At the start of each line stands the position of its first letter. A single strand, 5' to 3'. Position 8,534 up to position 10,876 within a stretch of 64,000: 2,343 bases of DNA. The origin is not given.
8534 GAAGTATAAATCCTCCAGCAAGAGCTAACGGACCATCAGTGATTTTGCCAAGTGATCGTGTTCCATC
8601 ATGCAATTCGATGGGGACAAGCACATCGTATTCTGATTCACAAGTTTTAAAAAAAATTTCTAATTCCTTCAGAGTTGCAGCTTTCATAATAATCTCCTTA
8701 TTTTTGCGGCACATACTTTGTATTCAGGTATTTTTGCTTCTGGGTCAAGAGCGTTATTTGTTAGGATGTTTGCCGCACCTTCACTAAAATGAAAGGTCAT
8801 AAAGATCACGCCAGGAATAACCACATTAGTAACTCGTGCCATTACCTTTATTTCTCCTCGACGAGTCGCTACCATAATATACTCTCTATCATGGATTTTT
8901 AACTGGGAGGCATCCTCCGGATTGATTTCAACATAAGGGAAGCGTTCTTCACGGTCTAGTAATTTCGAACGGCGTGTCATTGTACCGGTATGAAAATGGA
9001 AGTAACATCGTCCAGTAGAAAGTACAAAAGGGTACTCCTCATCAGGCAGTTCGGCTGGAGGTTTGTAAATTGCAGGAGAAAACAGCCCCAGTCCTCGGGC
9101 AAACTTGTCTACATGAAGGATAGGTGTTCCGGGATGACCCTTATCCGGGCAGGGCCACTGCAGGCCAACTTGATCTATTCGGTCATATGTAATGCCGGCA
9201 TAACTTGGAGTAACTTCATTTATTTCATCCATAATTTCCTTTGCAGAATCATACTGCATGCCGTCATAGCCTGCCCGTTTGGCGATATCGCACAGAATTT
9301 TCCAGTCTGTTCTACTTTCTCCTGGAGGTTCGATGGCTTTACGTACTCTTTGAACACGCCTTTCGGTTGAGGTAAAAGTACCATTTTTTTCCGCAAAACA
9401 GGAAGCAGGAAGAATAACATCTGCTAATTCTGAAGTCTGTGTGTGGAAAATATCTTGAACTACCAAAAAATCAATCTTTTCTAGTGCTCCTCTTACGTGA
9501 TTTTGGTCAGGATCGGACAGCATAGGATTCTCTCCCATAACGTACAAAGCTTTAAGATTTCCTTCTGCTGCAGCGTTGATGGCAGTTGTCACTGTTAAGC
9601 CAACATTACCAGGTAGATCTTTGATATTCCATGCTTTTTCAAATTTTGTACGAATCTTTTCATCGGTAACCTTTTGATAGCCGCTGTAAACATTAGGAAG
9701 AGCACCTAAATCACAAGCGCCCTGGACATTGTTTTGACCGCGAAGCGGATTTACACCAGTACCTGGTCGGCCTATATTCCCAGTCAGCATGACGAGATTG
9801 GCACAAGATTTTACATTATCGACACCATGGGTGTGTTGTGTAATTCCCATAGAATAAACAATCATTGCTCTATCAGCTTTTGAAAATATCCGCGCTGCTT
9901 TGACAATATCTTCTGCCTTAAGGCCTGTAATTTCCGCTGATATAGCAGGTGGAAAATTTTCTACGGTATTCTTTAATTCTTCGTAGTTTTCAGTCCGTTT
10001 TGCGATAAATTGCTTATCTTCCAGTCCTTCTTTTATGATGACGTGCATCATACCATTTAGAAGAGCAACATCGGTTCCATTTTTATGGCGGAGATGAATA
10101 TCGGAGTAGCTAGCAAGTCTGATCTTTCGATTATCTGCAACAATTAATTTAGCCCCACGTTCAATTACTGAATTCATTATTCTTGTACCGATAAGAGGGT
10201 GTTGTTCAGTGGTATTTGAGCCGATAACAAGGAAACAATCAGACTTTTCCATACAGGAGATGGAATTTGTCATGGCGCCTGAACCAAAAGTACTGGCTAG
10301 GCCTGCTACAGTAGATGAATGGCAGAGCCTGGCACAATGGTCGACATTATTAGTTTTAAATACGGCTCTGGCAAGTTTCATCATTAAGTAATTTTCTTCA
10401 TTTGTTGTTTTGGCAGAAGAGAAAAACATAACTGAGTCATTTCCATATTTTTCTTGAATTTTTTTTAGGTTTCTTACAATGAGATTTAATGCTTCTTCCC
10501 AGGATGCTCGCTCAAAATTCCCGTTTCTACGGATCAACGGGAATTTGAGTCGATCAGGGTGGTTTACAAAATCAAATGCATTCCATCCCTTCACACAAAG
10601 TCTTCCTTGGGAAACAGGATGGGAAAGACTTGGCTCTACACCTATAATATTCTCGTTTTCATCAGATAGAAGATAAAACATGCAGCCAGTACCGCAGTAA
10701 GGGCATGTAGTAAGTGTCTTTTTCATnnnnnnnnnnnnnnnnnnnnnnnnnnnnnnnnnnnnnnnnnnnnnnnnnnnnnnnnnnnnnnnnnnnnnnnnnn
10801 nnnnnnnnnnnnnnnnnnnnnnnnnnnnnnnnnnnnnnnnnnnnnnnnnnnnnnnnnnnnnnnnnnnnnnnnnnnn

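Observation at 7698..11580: Three-subunit sulfhydrogenase-type formate dehydrogenase with mobA, focA and mobB around it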

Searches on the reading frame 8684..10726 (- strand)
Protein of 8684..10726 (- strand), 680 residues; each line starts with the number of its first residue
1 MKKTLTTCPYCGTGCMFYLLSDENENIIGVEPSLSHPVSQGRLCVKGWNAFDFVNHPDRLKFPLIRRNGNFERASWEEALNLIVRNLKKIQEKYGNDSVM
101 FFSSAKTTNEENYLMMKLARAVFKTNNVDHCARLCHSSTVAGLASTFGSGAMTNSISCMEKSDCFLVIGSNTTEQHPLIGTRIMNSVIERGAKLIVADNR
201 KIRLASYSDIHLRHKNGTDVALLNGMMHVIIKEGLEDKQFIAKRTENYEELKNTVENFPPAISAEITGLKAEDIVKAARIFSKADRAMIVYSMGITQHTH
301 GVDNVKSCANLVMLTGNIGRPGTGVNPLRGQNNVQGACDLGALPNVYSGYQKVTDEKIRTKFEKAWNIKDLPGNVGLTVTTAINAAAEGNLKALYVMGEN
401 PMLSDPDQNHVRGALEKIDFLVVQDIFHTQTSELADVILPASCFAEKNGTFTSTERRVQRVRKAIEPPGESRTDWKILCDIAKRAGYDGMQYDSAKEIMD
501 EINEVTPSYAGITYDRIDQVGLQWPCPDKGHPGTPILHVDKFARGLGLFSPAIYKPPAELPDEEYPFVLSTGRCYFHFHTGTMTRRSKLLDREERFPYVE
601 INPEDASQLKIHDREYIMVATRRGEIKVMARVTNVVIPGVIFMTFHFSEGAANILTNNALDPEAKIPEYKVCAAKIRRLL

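Call 6: search_protein_families(library=pfam, proteins=[window:8684-10726:-], max_evalue=0.01)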
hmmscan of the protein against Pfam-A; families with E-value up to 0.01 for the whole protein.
window:8684-10726:- (680 aa): 3 families
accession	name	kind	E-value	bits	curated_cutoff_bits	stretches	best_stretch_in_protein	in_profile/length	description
PF00384.28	Molybdopterin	-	2.4e-97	326.6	24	1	59-484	1-353/353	Molybdopterin oxidoreductase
PF01568.27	Molydop_binding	-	3.6e-30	104.7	26.8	1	567-673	1-110/110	Molydopterin dinucleotide binding domain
PF04879.21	Molybdop_Fe4S4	-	7.5e-15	55.1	22.7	1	1-56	1-55/55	Molybdopterin oxidoreductase Fe4S4 domain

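Call 7: search_protein_families(library=ncbifam, proteins=[window:8684-10726:-], max_evalue=0.01)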
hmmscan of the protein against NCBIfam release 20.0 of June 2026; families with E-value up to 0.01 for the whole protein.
window:8684-10726:- (680 aa): 29 families (the best 25 are shown)
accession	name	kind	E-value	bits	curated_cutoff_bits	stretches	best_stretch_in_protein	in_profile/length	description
TIGR01591.1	Fdh-alpha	equivalog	8.7e-271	899.8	666.25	1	6-676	1-672/672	formate dehydrogenase subunit alpha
NF047855.1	AssmNtatRedNasC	equivalog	2.4e-172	574.8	1100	1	4-677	21-707/708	assimilatory nitrate reductase catalytic subunit NasC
NF041323.1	Nitr_red_NasA_Halo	equivalog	1.4e-108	364.3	1000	1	11-676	3-672/673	assimilatory nitrate reductase NasA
NF010055.0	PRK13532.1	equivalog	1.2e-100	338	904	3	6-245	45-291/830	nitrate reductase catalytic subunit NapA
TIGR01706.1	NAPA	equivalog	1.1e-93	315.1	930.55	3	6-245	45-291/830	periplasmic nitrate reductase subunit alpha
TIGR01701.1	Fdhalpha-like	subfamily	3.8e-92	309.7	582.15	1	58-674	98-739/744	FdhF/YdeP family oxidoreductase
TIGR01553.1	formate-DH-alph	equivalog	6.6e-91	305.5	814.2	4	2-246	43-305/1009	formate dehydrogenase-N subunit alpha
NF041513.1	formate_DH_Act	exception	7.6e-84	282.2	1400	4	6-246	45-296/1067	formate dehydrogenase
NF012032.0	PRK15488.1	equivalog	1.1e-58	199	694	1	2-488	42-530/759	thiosulfate reductase PhsA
TIGR02693.1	arsenite_ox_L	equivalog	4.7e-58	196.9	359.05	2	208-678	290-805/806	arsenate reductase (azurin) large subunit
TIGR02166.1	dmsA_ynfE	subfamily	6.2e-57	193.2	777.7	2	11-488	53-560/794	DMSO/selenate family reductase complex A subunit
TIGR03479.1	DMSO_red_II_alp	subfamily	2.7e-50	171.3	984.75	3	248-486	388-644/913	molybdopterin-dependent oxidoreductase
NF005895.0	PRK07860.1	equivalog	1.4e-49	168.9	802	1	37-506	269-678/811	NADH-quinone oxidoreductase subunit G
TIGR00509.1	bisC_fam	subfamily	4.6e-49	167.3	1017.55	2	66-504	66-528/772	molybdopterin guanine dinucleotide-containing S/N-oxide reductase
TIGR01973.1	NuoG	equivalog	5.3e-48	164.2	470.05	1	1-479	212-604/606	NADH-quinone oxidoreductase subunit NuoG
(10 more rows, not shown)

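Call 16: search_solved_structures(query=window:8684-10726:-, max_evalue=1e-60)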
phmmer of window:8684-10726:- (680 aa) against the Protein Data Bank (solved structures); distinct sequences matched with E-value up to 1e-60: 24.
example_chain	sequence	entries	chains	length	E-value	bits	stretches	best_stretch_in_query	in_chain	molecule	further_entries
7qv7_S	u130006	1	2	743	7.5e-239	797.7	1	2-562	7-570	Hydrogen dependent carbon dioxide reductase subunit FdhF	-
9t1s_L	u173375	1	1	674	1.8e-235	786.6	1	6-678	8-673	formate dehydrogenase (coenzyme F420)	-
7bkb_D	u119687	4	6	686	9.9e-222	741.2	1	1-678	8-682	Formate dehydrogenase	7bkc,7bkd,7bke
1aa6_A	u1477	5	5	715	1.1e-182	612.2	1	1-677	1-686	FORMATE DEHYDROGENASE H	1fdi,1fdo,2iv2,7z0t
7vw6_A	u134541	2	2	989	1.2e-178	598.8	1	6-676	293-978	Formate dehydrogenase | Tungsten-containing formate dehydrogenase alpha subunit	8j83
7e5z_A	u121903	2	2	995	1.2e-178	598.8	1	6-676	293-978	Formate dehydrogenase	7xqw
8rqz_C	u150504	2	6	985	4.7e-165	553.9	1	1-677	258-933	Probable oxidoreductase YjgC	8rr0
9gzq_A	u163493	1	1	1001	4.9e-165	553.8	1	1-677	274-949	Probable oxidoreductase YjgC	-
9wxb_B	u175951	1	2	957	6.1e-165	553.5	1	2-676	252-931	Formate dehydrogenase alpha subunit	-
6tg9_A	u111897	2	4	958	7.7e-165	553.2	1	2-676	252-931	Formate dehydrogenase subunit alpha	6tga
2jim_A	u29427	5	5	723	1e-109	371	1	7-678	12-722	PERIPLASMIC NITRATE REDUCTASE | PROTEIN (PERIPLASMIC NITRATE REDUCTASE)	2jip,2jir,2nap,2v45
2jio_A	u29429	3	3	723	1.1e-109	371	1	7-678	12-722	PERIPLASMIC NITRATE REDUCTASE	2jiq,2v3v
9vap_A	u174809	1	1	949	2.3e-91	310.4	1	6-354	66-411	Formate dehydrogenase molybdopterin-binding subunit FdhA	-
2nya_A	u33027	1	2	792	7.3e-79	269.1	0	236-483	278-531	Periplasmic nitrate reductase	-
3ml1_A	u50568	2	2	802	2.9e-72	247.3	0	5-248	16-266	Periplasmic nitrate reductase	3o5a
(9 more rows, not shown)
